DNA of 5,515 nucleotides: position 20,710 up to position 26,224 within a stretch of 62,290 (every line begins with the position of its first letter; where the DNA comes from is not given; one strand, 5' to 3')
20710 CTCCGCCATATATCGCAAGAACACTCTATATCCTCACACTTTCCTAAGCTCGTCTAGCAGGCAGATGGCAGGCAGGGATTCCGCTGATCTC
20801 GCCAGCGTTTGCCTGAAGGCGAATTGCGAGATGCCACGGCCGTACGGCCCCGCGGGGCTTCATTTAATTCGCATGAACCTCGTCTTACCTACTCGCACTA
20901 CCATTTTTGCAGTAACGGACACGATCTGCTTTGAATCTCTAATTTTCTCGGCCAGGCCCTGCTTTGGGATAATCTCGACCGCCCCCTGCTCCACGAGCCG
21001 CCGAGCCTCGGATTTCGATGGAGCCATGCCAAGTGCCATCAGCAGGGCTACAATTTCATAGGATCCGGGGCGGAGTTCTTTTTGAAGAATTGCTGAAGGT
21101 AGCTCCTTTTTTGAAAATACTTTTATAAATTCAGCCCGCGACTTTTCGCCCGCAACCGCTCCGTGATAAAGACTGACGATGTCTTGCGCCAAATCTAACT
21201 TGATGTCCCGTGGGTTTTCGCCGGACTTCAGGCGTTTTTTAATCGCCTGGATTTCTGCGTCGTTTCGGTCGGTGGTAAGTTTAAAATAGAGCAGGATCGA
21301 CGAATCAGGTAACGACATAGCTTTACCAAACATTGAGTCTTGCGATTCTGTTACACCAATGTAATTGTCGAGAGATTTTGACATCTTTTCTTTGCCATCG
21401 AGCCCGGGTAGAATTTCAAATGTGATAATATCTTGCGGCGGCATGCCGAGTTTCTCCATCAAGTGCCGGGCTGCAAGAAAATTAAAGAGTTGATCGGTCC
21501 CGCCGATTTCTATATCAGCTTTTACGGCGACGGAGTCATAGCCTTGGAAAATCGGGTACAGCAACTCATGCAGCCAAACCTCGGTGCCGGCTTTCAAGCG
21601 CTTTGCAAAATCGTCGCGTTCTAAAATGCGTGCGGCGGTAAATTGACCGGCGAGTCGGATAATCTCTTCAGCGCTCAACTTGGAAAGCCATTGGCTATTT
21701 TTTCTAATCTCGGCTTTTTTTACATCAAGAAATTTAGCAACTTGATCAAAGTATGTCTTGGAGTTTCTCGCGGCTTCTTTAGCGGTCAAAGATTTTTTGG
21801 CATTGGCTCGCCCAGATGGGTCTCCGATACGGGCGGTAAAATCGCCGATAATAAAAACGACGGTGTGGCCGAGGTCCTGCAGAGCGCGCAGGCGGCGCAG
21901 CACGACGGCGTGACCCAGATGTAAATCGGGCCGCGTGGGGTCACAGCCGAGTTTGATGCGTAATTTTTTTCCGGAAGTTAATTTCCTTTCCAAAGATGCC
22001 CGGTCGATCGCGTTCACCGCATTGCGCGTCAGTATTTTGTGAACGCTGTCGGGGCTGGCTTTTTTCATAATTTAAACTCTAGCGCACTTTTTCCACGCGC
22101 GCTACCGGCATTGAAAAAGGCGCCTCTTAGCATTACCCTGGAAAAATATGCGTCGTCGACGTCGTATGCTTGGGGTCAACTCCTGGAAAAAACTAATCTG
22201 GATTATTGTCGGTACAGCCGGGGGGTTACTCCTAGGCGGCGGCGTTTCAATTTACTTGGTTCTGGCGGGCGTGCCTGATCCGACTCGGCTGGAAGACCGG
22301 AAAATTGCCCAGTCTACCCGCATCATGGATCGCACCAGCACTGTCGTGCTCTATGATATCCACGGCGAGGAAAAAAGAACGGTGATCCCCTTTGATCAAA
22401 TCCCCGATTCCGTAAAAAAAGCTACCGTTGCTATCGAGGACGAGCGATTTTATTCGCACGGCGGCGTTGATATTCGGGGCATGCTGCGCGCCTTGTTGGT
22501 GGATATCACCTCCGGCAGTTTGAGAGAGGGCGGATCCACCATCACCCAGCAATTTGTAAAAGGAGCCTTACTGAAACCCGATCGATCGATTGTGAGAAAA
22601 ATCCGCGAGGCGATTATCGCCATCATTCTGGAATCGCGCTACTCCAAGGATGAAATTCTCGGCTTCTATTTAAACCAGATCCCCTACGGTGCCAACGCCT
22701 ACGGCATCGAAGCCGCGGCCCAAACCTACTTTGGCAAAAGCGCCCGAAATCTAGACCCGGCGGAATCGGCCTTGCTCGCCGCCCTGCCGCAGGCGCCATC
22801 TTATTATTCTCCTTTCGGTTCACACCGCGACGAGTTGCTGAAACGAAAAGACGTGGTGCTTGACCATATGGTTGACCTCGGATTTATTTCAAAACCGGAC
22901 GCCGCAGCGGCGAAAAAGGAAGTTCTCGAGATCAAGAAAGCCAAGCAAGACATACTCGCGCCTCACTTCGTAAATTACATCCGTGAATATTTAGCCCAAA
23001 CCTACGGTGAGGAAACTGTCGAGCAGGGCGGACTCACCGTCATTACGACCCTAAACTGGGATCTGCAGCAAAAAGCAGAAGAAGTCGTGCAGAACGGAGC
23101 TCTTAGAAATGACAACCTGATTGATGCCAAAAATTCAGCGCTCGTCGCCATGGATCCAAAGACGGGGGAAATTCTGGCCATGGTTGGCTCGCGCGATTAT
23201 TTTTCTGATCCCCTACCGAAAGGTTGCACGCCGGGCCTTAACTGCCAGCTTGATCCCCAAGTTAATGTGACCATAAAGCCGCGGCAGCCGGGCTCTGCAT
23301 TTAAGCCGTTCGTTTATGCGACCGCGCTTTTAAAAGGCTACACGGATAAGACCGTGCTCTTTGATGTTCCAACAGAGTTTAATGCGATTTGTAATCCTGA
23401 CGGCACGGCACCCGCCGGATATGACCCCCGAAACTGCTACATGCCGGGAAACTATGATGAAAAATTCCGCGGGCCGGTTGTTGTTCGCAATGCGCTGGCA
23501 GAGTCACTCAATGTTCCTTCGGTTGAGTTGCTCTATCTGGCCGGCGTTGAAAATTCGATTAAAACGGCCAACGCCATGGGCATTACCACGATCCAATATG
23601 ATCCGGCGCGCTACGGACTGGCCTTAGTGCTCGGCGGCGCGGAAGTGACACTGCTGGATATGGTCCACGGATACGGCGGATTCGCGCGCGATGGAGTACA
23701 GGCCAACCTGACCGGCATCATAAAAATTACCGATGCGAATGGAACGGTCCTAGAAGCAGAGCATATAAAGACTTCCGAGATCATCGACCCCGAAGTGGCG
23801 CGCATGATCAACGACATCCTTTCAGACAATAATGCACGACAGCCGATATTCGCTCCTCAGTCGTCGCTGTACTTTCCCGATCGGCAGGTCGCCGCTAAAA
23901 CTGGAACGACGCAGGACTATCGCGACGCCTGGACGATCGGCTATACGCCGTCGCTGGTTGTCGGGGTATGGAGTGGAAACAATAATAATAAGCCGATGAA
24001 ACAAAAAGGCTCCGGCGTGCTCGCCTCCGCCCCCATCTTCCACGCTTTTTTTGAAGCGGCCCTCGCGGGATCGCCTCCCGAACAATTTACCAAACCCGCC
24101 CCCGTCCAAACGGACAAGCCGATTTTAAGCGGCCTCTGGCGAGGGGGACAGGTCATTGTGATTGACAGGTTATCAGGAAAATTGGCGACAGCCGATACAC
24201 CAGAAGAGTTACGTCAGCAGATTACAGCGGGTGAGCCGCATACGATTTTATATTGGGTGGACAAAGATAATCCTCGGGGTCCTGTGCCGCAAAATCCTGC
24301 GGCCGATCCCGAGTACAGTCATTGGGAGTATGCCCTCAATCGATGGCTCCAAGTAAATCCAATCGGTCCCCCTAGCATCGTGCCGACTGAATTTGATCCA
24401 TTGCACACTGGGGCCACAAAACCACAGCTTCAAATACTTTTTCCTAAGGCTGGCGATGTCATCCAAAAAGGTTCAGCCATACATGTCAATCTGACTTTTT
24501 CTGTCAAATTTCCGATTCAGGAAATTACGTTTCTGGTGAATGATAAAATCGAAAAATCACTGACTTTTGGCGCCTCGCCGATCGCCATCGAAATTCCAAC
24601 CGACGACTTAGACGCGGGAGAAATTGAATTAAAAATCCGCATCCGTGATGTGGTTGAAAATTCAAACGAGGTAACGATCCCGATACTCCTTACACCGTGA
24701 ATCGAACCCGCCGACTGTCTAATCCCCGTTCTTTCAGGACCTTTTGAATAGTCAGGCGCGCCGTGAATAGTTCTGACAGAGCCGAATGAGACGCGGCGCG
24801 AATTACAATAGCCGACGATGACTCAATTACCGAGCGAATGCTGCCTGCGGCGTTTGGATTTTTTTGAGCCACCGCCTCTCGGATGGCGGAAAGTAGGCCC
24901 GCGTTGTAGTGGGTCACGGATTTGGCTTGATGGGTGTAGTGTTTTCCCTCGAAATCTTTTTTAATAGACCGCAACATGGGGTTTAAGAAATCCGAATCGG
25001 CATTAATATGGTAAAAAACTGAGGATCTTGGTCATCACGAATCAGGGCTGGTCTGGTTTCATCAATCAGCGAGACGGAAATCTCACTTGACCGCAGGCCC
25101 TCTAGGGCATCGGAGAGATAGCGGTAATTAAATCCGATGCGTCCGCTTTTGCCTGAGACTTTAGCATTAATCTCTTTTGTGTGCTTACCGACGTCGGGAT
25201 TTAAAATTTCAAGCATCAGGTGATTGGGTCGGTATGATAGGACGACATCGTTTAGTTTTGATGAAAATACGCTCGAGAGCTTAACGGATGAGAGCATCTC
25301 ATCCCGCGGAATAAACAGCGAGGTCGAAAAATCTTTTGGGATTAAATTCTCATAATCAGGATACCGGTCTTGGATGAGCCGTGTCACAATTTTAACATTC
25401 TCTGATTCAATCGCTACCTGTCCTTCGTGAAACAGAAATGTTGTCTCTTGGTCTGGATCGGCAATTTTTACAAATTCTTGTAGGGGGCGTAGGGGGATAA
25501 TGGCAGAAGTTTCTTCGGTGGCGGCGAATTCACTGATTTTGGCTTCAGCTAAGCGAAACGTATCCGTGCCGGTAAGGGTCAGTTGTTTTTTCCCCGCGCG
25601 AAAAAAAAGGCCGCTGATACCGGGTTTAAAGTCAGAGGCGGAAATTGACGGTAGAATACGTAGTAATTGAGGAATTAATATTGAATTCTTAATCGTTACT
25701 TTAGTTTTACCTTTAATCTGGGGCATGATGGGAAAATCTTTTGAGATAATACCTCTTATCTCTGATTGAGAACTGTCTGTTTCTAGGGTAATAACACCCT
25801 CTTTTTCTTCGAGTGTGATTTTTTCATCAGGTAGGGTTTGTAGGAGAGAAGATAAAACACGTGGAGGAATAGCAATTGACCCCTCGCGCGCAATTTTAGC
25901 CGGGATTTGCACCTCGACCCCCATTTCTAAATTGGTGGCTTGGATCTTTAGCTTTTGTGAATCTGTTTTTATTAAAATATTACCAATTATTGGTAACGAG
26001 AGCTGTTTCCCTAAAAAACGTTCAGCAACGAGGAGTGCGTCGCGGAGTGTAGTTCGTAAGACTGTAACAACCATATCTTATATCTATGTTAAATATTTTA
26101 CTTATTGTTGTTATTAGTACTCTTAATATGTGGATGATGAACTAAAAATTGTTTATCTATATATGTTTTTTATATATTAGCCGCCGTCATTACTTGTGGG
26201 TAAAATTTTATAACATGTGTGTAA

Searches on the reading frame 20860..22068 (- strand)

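Call 12: search_protein_families(library=pfam, max_evalue=0.001, proteins=[window:20860-22068:-])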
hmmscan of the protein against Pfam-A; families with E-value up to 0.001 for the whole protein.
window:20860-22068:- (402 aa): 3 families
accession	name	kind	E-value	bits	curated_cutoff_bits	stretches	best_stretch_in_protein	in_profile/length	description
PF00579.31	tRNA-synt_1b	-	2.5e-70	237.5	21.1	1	33-318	3-291/292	tRNA synthetases class I (W and Y)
PF22421.1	SYY_C-terminal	-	1.5e-05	25.2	27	1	331-399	13-81/83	Tyrosine--tRNA ligase SYY-like C-terminal domain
PF01479.30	S4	-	0.0001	22.4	22.8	1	343-365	7-29/48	S4 domain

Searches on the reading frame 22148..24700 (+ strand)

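Call 12: search_protein_families(library=pfam, max_evalue=0.001, proteins=[window:22148-24700:+])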
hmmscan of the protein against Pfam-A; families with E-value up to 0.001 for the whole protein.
window:22148-24700:+ (850 aa): 2 families
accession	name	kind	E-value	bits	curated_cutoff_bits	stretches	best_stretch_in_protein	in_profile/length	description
PF00912.28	Transgly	-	1.1e-63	214.3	27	1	68-241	5-177/178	Transglycosylase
PF00905.27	Transpeptidase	-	1.6e-19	70.7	22.1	1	332-634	3-297/299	Penicillin binding protein transpeptidase domain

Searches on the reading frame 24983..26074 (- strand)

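Call 12: search_protein_families(library=pfam, max_evalue=0.001, proteins=[window:24983-26074:-])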
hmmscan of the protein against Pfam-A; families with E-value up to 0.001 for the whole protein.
window:24983-26074:- (363 aa): 3 families
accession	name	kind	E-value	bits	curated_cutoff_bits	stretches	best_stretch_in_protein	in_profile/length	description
PF00712.24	DNA_pol3_beta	-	1.7e-25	89.9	24.4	2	1-118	1-120/120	DNA polymerase III beta subunit, N-terminal domain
PF02768.20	DNA_pol3_beta_3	-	1.4e-23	83.4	27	1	243-361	2-121/121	DNA polymerase III beta subunit, C-terminal domain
PF02767.21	DNA_pol3_beta_2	-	1e-15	58.4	27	1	138-240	12-116/116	DNA polymerase III beta subunit, central domain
